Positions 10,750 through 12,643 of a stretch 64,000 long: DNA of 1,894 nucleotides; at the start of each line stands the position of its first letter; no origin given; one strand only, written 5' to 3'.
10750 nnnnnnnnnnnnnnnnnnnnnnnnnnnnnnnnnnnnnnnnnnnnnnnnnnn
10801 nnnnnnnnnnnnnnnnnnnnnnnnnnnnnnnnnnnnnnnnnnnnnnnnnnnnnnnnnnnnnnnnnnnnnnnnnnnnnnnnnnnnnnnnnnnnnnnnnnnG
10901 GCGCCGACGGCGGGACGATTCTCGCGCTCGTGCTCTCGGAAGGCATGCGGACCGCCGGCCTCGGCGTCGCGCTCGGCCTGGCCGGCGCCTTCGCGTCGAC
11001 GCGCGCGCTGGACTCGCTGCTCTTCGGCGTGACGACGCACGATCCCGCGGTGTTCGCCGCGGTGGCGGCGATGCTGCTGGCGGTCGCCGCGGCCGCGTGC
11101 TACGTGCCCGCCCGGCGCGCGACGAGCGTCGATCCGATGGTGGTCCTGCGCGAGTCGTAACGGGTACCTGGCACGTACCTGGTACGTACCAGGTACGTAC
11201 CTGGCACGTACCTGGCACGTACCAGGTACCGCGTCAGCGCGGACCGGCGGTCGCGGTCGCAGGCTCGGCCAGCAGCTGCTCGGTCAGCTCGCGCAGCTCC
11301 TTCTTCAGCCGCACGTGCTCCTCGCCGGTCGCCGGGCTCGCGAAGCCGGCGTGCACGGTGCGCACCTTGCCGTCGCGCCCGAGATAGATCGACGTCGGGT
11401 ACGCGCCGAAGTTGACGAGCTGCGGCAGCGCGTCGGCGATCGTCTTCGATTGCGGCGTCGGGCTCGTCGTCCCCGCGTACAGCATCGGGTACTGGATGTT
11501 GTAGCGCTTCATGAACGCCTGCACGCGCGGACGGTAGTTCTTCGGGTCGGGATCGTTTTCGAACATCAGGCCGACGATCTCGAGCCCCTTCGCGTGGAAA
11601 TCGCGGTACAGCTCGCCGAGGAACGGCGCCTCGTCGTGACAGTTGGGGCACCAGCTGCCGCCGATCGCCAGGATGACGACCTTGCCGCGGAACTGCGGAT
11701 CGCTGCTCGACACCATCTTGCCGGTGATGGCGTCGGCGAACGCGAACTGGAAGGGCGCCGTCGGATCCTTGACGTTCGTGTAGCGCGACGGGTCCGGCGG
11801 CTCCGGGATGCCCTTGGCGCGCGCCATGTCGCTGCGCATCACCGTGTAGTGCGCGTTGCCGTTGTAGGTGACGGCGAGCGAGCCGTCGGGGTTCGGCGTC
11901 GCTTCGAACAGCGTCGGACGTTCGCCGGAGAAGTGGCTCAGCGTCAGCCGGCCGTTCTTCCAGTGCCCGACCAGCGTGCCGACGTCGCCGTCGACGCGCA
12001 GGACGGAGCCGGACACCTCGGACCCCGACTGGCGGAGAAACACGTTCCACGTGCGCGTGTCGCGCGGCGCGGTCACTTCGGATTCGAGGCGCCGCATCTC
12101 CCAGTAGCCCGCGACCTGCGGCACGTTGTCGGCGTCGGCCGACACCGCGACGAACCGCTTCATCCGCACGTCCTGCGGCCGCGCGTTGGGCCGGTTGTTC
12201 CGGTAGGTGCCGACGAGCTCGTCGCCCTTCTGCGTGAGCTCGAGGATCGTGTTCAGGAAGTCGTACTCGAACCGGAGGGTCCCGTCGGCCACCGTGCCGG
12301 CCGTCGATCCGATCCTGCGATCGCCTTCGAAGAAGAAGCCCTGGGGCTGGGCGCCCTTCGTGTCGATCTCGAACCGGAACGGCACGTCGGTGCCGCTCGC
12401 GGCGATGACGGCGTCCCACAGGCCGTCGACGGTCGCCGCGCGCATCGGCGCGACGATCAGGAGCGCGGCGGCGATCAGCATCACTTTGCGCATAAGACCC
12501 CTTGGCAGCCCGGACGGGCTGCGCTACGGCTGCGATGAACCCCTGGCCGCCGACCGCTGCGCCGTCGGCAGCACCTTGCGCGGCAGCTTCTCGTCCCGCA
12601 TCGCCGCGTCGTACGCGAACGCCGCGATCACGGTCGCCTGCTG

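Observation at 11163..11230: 68-bp GTAC-rich palindromic tandem repeat filling a convergent gap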

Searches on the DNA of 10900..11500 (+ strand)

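Call 19: search_rna_families(source=window, start=10900, end=11500, threshold=evalue, max_evalue=10)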
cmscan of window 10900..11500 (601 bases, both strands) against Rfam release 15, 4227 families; matches with E-value up to 10: 18.
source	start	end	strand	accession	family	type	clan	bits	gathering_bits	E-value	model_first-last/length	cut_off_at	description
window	11169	11236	-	RF03754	mir-3116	Gene; miRNA;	-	44.3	65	2.6e-08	1-68/68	no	mir-3116 microRNA precursor family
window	11169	11236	+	RF03754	mir-3116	Gene; miRNA;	-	41.9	65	1.2e-07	1-68/68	no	mir-3116 microRNA precursor family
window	11167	11238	-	RF04068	mir-3927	Gene; miRNA;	-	36.3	90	6.9e-05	1-85/85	no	mir-3927 microRNA precursor family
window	11155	11236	-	RF04085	mir-1271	Gene; miRNA;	-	33.1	80.5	1.2e-05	1-77/77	no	mir-1271 microRNA precursor family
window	11162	11231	+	RF04068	mir-3927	Gene; miRNA;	-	29.7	90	0.0028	1-85/85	no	mir-3927 microRNA precursor family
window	11175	11229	+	RF03482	mir-4774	Gene; miRNA;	-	29.3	85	0.0027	8-69/76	no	mir-4774 microRNA precursor family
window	11163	11230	-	RF03868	mir-H2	Gene; miRNA;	-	29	92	0.0099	1-77/77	no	mir-H2 microRNA precursor family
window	11169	11237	+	RF04085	mir-1271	Gene; miRNA;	-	27.6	80.5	0.00053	1-77/77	no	mir-1271 microRNA precursor family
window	11161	11234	-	RF03741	mir-325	Gene; miRNA;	-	26.6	89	0.006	1-98/98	no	mir-325 microRNA precursor family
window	11158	11236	-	RF04074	mir-1199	Gene; miRNA;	-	24.9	80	0.29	1-100/100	no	mir-1199 microRNA precursor family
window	11164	11229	+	RF03868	mir-H2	Gene; miRNA;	-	24.7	92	0.098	1-77/77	no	mir-H2 microRNA precursor family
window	11157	11237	-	RF03945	mir-4876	Gene; miRNA;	-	20.8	100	0.42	1-92/92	no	mir-4876 microRNA precursor family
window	11150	11240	+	RF04203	MIR1144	Gene; miRNA;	-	20.2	90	0.33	1-197/197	no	MIR1144 microRNA precursor family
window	11391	11471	+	RF03878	mir-B6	Gene; miRNA;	-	19.7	89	5.8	1-83/83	no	mir-B6 microRNA precursor family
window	11194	11250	+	RF02044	CDKN2B-AS_2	Gene; lncRNA;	-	15.3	50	1.2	1-46/46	no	CDKN2B antisense RNA 1 convserved region 2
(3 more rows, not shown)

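Call 88: search_dna_similar(query=window:11150-11245:+, collection=plasmids, mode=distant, max_evalue=0.001, max_rows=10)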
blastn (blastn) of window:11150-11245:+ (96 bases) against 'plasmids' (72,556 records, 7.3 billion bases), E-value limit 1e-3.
No match.

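Call 89: search_dna_similar(query=window:11150-11245:+, collection=phages, mode=distant, max_evalue=0.001, max_rows=10)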
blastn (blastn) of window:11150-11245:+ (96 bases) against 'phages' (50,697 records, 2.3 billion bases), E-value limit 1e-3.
No match.

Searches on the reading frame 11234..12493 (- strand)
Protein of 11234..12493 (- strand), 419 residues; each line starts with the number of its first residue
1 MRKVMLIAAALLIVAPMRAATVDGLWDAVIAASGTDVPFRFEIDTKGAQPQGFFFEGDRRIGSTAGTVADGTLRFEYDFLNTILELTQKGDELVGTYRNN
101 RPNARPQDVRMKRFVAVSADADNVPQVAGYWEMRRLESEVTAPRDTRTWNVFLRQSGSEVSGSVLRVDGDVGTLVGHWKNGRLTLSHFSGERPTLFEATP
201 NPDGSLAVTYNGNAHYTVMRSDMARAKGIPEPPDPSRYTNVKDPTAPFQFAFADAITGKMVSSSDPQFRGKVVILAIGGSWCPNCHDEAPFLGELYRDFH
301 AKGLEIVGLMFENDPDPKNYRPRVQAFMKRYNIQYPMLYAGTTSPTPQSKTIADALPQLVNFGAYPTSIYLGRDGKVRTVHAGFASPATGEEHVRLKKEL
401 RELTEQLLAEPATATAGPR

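Call 8: search_protein_families(library=ncbifam, proteins=[window:11234-12493:-])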
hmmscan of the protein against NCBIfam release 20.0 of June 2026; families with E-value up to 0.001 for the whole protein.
window:11234-12493:- (419 aa): 5 families
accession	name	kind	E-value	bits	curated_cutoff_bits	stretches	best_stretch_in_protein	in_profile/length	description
NF002854.0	PRK03147.1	subfamily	3.6e-13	49.8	170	1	256-387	50-162/176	thiol-disulfide oxidoreductase ResA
TIGR00385.1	dsbE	subfamily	6.8e-06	25.8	123.15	1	263-314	56-103/173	DsbE family thiol:disulfide interchange protein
NF047696.1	ThlDiSintTplARhiz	equivalog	9.4e-06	25.5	230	1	245-335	75-157/219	thiol:disulfide interchange protein TlpA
NF041202.1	StoA_CxxC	exception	1.2e-05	25.2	210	1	253-339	38-117/163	endospore biogenesis thiol-disulfide oxidoreductase StoA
NF011941.0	PRK15412.1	equivalog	0.00018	21.1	359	0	267-315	65-109/185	thiol:disulfide interchange protein DsbE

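Call 9: search_protein_families(library=pfam, proteins=[window:11234-12493:-])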
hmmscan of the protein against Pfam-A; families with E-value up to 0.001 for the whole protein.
window:11234-12493:- (419 aa): 3 families
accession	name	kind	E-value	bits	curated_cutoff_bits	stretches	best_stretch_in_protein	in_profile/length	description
PF08534.16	Redoxin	-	3.1e-14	53.4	26.6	1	255-386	15-137/148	Redoxin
PF00578.27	AhpC-TSA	-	2.7e-12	47.2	26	1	257-379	14-123/124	AhpC/TSA family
PF13905.12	Thioredoxin_8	-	8.5e-06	26.5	27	1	270-320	1-53/94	Thioredoxin-like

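Call 18: find_encoding_contigs(protein=window:11234-12493:-, flank=6000, max_places=10)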
Protein window:11234-12493:- (419 aa): 1 contig read that carries it; 1 place shown.
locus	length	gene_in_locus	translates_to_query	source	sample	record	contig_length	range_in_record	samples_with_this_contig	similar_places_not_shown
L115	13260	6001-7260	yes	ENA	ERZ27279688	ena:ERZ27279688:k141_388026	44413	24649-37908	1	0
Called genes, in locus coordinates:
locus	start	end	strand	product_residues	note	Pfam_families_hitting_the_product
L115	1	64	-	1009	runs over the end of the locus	PF16743:PliI (faint), PF13517:FG-GAP_3, PF01839:FG-GAP (weak), PF12256:TcdB_toxin_midN (faint), PF13517:FG-GAP_3, PF17963:Big_9 (weak), PF22352:K319L-like_PKD (weak)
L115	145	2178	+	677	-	PF03571:Peptidase_M49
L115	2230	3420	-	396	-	PF01053:Cys_Met_Meta_PP, PF00266:Aminotran_5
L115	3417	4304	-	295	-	-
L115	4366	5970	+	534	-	PF04389:Peptidase_M28, PF01546:Peptidase_M20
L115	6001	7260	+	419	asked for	PF00578:AhpC-TSA, PF08534:Redoxin, PF13905:Thioredoxin_8 (weak)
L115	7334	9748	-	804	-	PF12704:MacB_PCD, PF02687:FtsX, PF12704:MacB_PCD, PF02687:FtsX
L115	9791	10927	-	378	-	-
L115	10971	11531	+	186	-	PF01161:PBP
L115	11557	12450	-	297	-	PF00753:Lactamase_B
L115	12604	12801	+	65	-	-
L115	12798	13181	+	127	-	PF00072:Response_reg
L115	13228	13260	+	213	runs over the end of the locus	-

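Call 34: find_homologous_proteins(query=window:11234-12493:-, max_evalue=1e-30)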
Query window:11234-12493:- (419 aa): 5608 proteins with E <= 1e-30 among 8000 candidates; the best 120 are listed.
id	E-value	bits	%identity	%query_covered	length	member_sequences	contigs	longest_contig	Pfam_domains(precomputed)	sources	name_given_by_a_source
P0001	3.3e-285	963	100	100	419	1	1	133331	PF08534.17,PF13905.13,PF00578.28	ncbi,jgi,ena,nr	ncbi:MAG TPA: redoxin family protein [Vicinamibacterales bacterium]|nr:redoxin family protein [Vicin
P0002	3.7e-241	818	83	99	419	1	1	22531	PF08534.17,PF00578.28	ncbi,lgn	-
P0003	9.1e-241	817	83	100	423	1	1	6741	PF08534.17,PF13905.13,PF00578.28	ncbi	-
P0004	5.4e-238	808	82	100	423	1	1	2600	PF08534.17,PF13905.13,PF00578.28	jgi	jgi:thiol-disulfide isomerase/thioredoxin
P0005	3.2e-236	802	81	100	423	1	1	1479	PF08534.17,PF00578.28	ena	-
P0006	1.2e-235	800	81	99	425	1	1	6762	PF08534.17,PF13905.13,PF00578.28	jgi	jgi:thiol-disulfide isomerase/thioredoxin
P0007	2.0e-235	799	81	100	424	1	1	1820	PF08534.17,PF13905.13,PF00578.28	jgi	jgi:thiol-disulfide isomerase/thioredoxin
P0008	1.4e-234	797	81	100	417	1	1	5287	PF08534.17,PF00578.28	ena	-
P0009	2.0e-234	796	81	100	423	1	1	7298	PF08534.17,PF00578.28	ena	-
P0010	1.6e-233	793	81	96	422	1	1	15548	PF08534.17,PF00578.28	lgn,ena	-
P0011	1.7e-233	793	80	100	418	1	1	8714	PF08534.17,PF00578.28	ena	-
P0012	3.2e-233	792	81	99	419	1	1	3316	PF08534.17,PF13905.13,PF00578.28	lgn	-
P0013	1.3e-231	787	80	100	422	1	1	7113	PF08534.17,PF00578.28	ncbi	-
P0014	6.8e-230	781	83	93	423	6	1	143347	PF08534.17,PF13905.13,PF00578.28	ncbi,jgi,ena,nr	ncbi:MAG TPA: TlpA disulfide reductase family protein [Vicinamibacterales bacterium]|nr:TlpA disulfi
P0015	1.3e-229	780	79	100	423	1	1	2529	PF08534.17,PF00578.28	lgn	-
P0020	4.5e-226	769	79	99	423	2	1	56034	PF08534.17,PF13905.13,PF00578.28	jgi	jgi:thiol-disulfide isomerase/thioredoxin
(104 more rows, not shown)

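Call 35: find_encoding_contigs(protein=P0002, flank=4000, max_places=2)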
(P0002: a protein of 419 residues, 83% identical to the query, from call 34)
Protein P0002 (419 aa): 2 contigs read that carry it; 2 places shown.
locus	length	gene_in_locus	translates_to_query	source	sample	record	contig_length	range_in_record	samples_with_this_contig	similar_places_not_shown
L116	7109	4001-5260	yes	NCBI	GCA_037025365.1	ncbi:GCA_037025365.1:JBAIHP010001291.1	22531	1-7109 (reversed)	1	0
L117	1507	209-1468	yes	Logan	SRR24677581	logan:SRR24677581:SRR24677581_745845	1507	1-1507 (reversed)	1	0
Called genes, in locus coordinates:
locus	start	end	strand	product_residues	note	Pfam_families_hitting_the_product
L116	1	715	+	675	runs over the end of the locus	PF03571:Peptidase_M49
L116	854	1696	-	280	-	PF00155:Aminotran_1_2 (weak), PF00266:Aminotran_5, PF01053:Cys_Met_Meta_PP (weak)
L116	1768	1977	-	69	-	-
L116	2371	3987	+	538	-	PF04389:Peptidase_M28, PF01546:Peptidase_M20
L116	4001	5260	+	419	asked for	PF00578:AhpC-TSA, PF08534:Redoxin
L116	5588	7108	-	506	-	?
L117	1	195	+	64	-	?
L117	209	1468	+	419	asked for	PF00578:AhpC-TSA, PF08534:Redoxin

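Call 36: find_encoding_contigs(protein=P0014, flank=4000, max_places=2)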
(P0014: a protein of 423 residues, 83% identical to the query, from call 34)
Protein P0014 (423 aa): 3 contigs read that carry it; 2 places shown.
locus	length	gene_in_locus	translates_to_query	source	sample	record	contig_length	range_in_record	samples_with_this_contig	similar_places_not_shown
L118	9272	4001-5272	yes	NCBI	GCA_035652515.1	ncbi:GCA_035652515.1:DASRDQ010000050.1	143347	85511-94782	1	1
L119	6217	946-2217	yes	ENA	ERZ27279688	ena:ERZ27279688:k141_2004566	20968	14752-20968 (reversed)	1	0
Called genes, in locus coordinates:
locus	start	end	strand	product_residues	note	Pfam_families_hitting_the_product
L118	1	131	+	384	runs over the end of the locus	PF01546:Peptidase_M20 (weak), PF04389:Peptidase_M28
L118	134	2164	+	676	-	PF03571:Peptidase_M49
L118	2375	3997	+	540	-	PF04389:Peptidase_M28, PF01546:Peptidase_M20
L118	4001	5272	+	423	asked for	PF00578:AhpC-TSA, PF08534:Redoxin, PF13905:Thioredoxin_8 (faint)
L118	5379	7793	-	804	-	PF12704:MacB_PCD, PF02687:FtsX, PF12704:MacB_PCD, PF02687:FtsX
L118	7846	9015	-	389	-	-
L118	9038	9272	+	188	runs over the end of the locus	PF01161:PBP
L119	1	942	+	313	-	?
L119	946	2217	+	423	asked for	PF00578:AhpC-TSA, PF08534:Redoxin, PF13905:Thioredoxin_8 (faint)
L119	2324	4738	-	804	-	PF12704:MacB_PCD, PF02687:FtsX, PF12704:MacB_PCD, PF02687:FtsX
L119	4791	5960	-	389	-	-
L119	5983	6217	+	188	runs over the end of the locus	PF01161:PBP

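Call 37: find_encoding_contigs(protein=P0020, flank=4000, max_places=2)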
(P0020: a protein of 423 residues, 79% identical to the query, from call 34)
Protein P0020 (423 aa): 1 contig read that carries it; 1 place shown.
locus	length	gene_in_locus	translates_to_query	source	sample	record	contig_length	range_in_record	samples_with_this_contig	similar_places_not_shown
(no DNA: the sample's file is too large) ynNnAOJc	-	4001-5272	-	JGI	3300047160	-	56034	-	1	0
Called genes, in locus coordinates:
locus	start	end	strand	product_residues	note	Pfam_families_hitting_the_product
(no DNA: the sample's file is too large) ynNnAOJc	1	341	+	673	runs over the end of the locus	PF03571:Peptidase_M49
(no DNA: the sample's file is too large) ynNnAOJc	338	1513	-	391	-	PF01053:Cys_Met_Meta_PP, PF00155:Aminotran_1_2 (weak), PF00266:Aminotran_5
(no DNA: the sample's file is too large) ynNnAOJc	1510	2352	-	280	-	PF00753:Lactamase_B (weak)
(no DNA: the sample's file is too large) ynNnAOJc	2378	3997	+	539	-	PF04389:Peptidase_M28, PF01546:Peptidase_M20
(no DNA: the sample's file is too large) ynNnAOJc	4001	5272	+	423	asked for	PF00578:AhpC-TSA, PF08534:Redoxin, PF13905:Thioredoxin_8 (weak)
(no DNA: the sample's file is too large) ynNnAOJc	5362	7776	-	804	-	PF12704:MacB_PCD, PF02687:FtsX, PF12704:MacB_PCD, PF02687:FtsX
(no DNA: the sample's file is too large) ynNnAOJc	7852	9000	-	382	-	-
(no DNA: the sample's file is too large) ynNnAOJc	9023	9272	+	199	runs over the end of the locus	PF01161:PBP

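Call 38: find_encoding_contigs(protein=P0010, flank=4000, max_places=2)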
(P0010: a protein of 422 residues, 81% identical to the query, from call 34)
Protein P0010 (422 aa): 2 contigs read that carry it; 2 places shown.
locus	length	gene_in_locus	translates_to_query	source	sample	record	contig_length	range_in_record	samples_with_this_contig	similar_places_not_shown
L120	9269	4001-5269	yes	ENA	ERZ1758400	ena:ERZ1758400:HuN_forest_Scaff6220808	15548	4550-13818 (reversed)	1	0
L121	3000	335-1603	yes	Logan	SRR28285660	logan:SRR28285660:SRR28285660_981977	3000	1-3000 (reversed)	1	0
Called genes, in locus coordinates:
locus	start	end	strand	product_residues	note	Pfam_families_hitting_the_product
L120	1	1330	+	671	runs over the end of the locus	PF03571:Peptidase_M49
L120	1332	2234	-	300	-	PF00753:Lactamase_B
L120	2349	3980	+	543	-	PF04389:Peptidase_M28, PF01546:Peptidase_M20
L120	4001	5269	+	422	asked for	PF00578:AhpC-TSA, PF08534:Redoxin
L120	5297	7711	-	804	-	PF12704:MacB_PCD, PF02687:FtsX, PF12704:MacB_PCD, PF02687:FtsX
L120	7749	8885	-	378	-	-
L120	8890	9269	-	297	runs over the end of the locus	PF00753:Lactamase_B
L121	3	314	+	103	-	?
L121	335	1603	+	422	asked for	PF00578:AhpC-TSA, PF08534:Redoxin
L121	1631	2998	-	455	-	?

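Call 41: list_cluster_members(proteins=[P0001])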
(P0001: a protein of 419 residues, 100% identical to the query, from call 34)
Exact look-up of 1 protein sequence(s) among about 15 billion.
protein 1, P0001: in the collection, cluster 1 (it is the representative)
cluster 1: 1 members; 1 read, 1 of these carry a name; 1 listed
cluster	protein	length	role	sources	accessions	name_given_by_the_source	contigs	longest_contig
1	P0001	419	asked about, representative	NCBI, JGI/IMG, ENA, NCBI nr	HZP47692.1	MAG TPA: redoxin family protein [Vicinamibacterales bacterium] | redoxin family protein [Vicinamibacterales bacterium]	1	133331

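Call 76: list_cluster_members(proteins=[P0242, P0251, P0260, P0014])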
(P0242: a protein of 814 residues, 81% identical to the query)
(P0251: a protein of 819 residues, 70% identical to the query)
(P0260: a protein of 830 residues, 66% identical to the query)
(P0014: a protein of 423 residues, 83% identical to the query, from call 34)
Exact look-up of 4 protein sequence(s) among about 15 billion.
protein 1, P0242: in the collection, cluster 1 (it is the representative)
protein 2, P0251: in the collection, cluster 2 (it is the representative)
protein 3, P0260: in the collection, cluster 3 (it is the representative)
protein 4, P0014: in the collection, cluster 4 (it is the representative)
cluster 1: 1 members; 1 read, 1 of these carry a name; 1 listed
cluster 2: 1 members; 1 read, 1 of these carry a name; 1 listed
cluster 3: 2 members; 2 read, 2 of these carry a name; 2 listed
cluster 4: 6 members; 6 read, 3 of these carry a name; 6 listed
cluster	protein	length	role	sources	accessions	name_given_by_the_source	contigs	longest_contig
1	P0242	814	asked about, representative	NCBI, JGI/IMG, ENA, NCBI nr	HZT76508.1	MAG TPA: penicillin acylase family protein [Vicinamibacterales bacterium] | penicillin acylase family protein [Vicinamibacterales bacterium]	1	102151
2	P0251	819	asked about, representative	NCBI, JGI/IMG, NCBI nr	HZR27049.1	MAG TPA: penicillin acylase family protein [Vicinamibacterales bacterium] | penicillin acylase family protein [Vicinamibacterales bacterium]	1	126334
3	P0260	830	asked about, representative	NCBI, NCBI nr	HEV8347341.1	MAG TPA: penicillin acylase family protein [Vicinamibacterales bacterium] | penicillin acylase family protein [Vicinamibacterales bacterium]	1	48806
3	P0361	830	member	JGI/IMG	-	penicillin amidase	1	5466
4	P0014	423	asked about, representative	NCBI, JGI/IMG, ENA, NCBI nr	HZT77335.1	MAG TPA: TlpA disulfide reductase family protein [Vicinamibacterales bacterium] | TlpA disulfide reductase family protein [Vicinamibacterales bacterium]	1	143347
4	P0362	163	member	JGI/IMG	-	thiol-disulfide isomerase/thioredoxin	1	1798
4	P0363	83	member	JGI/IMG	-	hypothetical protein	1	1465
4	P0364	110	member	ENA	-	-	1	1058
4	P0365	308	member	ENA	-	-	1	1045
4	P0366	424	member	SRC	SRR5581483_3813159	-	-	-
